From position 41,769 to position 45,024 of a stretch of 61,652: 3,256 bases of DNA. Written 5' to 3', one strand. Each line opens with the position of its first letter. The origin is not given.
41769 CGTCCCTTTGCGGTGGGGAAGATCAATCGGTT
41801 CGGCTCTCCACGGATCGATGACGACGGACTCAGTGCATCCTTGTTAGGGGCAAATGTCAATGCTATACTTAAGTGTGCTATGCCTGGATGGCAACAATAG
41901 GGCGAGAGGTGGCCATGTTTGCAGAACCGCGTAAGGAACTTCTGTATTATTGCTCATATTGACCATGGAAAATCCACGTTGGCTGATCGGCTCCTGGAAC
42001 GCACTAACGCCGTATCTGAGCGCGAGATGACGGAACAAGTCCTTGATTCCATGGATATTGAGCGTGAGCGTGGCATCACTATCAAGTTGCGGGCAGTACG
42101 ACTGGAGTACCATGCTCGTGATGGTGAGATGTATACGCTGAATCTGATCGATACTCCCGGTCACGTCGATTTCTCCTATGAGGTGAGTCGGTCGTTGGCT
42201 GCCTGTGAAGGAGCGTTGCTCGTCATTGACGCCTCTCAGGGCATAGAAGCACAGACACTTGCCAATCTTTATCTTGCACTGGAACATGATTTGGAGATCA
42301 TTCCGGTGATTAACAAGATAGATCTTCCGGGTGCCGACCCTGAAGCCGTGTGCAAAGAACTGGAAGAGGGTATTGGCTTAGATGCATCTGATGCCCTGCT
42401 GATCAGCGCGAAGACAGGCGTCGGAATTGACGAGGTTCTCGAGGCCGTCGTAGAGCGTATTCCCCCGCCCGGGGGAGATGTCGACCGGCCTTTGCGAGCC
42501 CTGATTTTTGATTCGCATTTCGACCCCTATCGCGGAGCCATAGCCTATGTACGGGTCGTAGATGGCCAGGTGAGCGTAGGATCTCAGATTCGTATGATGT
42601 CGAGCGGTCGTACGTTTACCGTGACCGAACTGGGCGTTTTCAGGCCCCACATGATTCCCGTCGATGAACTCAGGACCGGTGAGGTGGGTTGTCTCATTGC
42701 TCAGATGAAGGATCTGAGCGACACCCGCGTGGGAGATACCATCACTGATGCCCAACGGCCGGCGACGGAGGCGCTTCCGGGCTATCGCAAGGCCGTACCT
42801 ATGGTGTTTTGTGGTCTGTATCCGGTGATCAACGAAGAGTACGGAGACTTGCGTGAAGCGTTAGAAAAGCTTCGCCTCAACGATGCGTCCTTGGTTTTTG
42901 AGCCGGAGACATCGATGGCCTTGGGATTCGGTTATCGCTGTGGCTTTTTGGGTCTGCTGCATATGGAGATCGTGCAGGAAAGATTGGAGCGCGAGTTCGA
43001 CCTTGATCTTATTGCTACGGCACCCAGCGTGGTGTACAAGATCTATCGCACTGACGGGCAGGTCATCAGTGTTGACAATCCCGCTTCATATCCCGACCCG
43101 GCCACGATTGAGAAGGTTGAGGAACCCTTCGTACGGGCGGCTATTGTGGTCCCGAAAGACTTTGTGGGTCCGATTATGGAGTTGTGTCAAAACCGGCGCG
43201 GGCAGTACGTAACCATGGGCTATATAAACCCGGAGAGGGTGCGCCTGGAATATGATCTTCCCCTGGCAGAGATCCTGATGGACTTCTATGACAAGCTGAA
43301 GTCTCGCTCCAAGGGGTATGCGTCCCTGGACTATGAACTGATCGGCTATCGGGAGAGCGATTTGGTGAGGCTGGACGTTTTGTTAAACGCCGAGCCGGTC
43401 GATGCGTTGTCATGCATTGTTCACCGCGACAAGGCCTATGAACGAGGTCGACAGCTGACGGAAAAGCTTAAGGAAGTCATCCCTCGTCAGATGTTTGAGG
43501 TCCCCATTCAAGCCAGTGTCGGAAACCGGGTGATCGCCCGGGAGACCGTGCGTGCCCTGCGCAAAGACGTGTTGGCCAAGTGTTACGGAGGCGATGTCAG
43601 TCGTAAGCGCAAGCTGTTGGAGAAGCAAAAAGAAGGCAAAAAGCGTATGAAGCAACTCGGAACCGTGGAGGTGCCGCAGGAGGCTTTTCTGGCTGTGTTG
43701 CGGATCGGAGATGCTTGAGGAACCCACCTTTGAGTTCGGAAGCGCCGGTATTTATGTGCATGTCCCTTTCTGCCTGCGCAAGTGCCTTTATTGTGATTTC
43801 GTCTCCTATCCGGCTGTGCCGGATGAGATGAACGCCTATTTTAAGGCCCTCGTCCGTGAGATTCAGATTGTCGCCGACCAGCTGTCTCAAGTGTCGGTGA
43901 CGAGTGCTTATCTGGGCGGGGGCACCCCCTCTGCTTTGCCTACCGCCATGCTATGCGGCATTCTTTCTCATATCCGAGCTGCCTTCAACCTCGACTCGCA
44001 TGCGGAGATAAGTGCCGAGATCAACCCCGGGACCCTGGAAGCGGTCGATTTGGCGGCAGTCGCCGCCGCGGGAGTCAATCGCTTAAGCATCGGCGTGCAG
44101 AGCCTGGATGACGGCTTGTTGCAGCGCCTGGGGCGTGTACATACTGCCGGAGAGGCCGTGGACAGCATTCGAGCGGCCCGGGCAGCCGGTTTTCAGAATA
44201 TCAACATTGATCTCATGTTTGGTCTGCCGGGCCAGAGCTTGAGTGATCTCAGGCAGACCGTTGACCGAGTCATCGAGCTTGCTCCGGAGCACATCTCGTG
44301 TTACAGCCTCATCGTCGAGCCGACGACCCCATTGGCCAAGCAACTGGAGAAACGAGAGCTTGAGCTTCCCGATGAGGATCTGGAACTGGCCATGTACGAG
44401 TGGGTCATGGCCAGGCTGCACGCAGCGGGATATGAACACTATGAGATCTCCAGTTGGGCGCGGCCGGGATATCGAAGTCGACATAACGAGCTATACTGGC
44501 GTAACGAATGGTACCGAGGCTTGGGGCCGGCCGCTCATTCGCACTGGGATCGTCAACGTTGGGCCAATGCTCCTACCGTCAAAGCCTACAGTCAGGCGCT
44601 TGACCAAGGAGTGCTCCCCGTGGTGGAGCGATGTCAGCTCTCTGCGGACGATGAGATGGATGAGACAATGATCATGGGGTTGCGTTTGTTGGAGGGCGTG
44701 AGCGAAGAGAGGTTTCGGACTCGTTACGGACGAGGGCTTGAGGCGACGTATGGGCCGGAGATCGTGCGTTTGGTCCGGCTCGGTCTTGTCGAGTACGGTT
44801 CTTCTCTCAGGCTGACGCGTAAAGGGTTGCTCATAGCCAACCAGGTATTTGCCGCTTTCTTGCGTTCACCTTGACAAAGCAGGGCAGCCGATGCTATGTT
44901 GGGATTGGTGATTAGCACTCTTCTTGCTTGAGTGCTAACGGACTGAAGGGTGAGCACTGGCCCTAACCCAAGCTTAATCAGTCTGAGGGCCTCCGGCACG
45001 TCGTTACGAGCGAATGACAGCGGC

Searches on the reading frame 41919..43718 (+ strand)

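Call 8: search_protein_families(library=pfam, proteins=[window:41919-43718:+])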
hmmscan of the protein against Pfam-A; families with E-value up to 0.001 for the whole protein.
window:41919-43718:+ (599 aa): 6 families
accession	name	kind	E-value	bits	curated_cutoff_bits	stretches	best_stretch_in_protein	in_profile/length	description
PF00009.33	GTP_EFTU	-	4.3e-57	193.2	26.5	1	4-183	2-188/188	Elongation factor Tu GTP binding domain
PF06421.17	LepA_C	-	1.2e-52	177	29.7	1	489-595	1-107/107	GTP-binding protein LepA C-terminus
PF00679.30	EFG_C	-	9.3e-22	77.3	27.9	1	400-486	2-87/89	Elongation factor G C-terminus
PF03144.31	GTP_EFTU_D2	-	5.5e-14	52.8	30.3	1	206-276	1-73/73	Elongation factor Tu domain 2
PF22042.2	EF-G_D2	-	2.1e-06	28.2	27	1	191-276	1-82/84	Elongation factor G domain 2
PF01926.29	MMR_HSR1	-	3.8e-05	24.2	21.9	1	14-133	8-113/113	50S ribosome-binding GTPase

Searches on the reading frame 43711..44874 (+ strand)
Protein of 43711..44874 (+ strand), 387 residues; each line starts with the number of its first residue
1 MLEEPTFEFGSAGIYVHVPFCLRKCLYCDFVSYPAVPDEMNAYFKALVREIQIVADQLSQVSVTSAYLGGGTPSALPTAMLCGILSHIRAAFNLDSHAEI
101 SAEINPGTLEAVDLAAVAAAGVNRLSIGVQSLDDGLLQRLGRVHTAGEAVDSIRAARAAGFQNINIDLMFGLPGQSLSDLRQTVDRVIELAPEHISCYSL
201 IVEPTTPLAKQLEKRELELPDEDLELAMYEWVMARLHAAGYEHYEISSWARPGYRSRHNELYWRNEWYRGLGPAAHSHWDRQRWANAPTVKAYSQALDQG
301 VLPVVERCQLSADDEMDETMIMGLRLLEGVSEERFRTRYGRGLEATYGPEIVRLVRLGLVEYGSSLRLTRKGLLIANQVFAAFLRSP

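Call 8: search_protein_families(library=pfam, proteins=[window:43711-44874:+])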
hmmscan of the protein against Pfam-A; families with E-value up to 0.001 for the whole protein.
window:43711-44874:+ (387 aa): 2 families
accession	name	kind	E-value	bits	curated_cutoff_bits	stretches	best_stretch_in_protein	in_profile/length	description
PF04055.27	Radical_SAM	-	4.4e-24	86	29.5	1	15-186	1-165/166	Radical SAM superfamily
PF06969.22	HemN_C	-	5.8e-14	52.3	24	1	310-374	1-66/67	HemN C-terminal domain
